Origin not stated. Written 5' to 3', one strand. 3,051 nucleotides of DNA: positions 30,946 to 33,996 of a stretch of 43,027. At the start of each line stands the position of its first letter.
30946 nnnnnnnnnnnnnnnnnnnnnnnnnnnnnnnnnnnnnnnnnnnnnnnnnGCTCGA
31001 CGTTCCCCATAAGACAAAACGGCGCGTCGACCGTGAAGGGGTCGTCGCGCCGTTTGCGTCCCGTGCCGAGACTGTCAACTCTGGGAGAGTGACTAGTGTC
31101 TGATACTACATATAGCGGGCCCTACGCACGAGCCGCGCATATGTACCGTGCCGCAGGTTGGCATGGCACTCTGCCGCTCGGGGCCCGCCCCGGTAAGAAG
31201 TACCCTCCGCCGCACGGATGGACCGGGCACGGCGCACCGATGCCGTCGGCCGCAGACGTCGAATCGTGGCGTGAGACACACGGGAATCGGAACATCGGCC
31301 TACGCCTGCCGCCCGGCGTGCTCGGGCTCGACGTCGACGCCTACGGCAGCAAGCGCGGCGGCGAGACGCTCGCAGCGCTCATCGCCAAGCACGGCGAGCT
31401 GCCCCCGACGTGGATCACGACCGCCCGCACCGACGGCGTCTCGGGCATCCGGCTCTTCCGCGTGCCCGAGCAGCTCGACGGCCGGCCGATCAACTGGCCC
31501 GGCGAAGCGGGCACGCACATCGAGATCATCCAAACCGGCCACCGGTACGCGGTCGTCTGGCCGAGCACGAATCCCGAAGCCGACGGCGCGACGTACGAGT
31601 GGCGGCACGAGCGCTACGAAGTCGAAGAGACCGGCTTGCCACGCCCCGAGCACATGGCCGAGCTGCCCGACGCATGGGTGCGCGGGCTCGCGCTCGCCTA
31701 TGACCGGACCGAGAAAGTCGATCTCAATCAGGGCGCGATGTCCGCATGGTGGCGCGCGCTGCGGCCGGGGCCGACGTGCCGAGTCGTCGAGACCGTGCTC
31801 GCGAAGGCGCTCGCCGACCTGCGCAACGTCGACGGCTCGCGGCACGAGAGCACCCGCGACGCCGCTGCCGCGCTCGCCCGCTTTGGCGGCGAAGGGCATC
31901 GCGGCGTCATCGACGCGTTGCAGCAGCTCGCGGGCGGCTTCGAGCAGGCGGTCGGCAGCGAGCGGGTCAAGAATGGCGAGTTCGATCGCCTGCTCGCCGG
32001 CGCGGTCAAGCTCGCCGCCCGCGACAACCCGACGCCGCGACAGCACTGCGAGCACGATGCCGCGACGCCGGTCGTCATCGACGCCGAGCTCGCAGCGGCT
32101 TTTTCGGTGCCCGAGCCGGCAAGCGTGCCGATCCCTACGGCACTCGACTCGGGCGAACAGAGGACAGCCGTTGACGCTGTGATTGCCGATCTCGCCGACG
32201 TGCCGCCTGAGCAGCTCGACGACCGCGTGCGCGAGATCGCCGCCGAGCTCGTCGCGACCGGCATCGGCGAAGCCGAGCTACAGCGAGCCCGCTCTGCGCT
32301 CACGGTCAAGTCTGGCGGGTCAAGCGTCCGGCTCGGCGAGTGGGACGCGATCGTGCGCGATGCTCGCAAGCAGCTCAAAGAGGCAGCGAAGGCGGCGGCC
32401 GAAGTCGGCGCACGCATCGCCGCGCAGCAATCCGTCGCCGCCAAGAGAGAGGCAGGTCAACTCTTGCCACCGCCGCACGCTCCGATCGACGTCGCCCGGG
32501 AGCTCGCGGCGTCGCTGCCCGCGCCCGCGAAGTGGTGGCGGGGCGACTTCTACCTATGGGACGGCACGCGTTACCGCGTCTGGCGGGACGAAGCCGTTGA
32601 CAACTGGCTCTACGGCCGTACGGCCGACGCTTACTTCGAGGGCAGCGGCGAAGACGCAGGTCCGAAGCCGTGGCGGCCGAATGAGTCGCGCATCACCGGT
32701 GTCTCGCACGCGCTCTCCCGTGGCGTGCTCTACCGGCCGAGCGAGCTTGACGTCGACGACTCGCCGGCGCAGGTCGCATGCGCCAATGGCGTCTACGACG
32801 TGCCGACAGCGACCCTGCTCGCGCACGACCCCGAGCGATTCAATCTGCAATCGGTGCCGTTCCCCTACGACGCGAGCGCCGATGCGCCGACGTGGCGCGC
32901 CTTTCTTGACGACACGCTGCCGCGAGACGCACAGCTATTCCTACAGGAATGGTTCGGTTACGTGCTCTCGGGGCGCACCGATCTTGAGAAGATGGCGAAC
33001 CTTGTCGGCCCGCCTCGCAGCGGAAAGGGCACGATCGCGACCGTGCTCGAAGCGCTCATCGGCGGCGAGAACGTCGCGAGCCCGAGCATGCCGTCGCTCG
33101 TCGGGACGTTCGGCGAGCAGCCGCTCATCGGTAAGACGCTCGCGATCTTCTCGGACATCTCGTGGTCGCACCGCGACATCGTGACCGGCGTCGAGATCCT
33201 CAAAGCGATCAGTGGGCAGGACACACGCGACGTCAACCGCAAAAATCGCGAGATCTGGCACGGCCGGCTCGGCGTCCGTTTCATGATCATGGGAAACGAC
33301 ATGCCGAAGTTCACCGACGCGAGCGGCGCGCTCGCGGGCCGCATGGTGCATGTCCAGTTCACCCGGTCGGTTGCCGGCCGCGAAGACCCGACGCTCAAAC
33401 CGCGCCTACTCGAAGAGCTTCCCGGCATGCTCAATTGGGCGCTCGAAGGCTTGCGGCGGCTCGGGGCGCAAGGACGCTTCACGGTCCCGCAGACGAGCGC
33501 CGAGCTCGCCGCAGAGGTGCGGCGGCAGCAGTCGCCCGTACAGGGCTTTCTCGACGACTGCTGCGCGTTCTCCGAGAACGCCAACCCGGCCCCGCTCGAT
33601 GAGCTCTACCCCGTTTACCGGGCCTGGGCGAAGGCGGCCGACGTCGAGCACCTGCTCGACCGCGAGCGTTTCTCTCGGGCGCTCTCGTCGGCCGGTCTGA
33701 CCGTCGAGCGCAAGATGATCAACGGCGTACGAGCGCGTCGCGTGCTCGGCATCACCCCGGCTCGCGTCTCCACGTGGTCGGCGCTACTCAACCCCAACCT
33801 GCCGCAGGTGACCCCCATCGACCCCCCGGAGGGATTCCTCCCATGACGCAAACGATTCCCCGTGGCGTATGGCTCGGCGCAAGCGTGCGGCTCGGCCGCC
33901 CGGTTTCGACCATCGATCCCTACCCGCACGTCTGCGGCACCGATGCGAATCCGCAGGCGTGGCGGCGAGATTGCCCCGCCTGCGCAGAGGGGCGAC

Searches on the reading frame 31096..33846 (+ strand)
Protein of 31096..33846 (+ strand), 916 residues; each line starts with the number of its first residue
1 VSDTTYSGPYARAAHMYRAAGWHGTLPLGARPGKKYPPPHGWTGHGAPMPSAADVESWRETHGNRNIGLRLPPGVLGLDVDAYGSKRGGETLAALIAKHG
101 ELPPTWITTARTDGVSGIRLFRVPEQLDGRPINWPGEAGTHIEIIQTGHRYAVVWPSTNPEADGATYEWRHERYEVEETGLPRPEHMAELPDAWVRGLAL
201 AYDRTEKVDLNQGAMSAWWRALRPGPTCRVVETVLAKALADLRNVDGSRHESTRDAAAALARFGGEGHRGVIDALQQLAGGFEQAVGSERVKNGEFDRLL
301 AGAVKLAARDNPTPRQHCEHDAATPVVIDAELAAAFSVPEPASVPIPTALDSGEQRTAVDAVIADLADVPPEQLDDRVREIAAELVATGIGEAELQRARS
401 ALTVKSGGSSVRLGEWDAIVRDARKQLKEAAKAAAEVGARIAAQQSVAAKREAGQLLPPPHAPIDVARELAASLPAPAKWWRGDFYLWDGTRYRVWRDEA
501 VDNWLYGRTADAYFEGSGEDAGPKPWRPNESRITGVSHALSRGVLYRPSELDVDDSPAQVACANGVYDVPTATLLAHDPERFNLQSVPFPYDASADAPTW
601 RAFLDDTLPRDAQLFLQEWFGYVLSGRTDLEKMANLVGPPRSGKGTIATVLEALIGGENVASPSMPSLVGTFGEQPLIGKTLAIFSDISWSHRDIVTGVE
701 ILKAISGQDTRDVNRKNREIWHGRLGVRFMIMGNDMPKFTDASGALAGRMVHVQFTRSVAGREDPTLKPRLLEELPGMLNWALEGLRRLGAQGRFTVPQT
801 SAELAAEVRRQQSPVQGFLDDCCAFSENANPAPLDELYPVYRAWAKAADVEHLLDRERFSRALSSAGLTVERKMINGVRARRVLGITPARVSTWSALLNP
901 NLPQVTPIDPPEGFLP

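Call 68: search_protein_families(library=phrogs, proteins=[window:31096-33846:+], max_evalue=0.001)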
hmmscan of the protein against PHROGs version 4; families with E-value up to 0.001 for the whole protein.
window:31096-33846:+ (916 aa): 11 families
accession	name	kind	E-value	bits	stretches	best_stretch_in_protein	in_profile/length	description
phrog_1156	-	DNA, RNA and nucleotide metabolism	5.3e-117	393.5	1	5-887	8-824/855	DNA primase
phrog_6088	-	DNA, RNA and nucleotide metabolism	3.7e-72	244.9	1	482-879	355-756/772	DNA primase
phrog_864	-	DNA, RNA and nucleotide metabolism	8.9e-60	204.2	1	553-886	284-623/1064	DNA primase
phrog_1829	-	DNA, RNA and nucleotide metabolism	3.2e-55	188.6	1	485-881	350-748/772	DNA primase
phrog_2478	-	DNA, RNA and nucleotide metabolism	4.8e-46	158.3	1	552-887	501-841/854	DNA polymerase/primase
phrog_11515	-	DNA, RNA and nucleotide metabolism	7.1e-45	154.3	1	7-286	7-278/787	DNA polymerase/primase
phrog_16213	-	DNA, RNA and nucleotide metabolism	5.9e-29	101.9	1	559-895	315-662/732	DNA primase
phrog_7601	-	unknown function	1.7e-28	100.9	1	619-873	8-260/289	-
phrog_16950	-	DNA, RNA and nucleotide metabolism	7.5e-16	58.2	1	552-870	474-813/843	DNA primase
phrog_695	-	DNA, RNA and nucleotide metabolism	2.1e-15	57.6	1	13-308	10-269/704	DNA polymerase/primase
phrog_4210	-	DNA, RNA and nucleotide metabolism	2.2e-05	23.4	1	594-881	138-422/1304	DNA polymerase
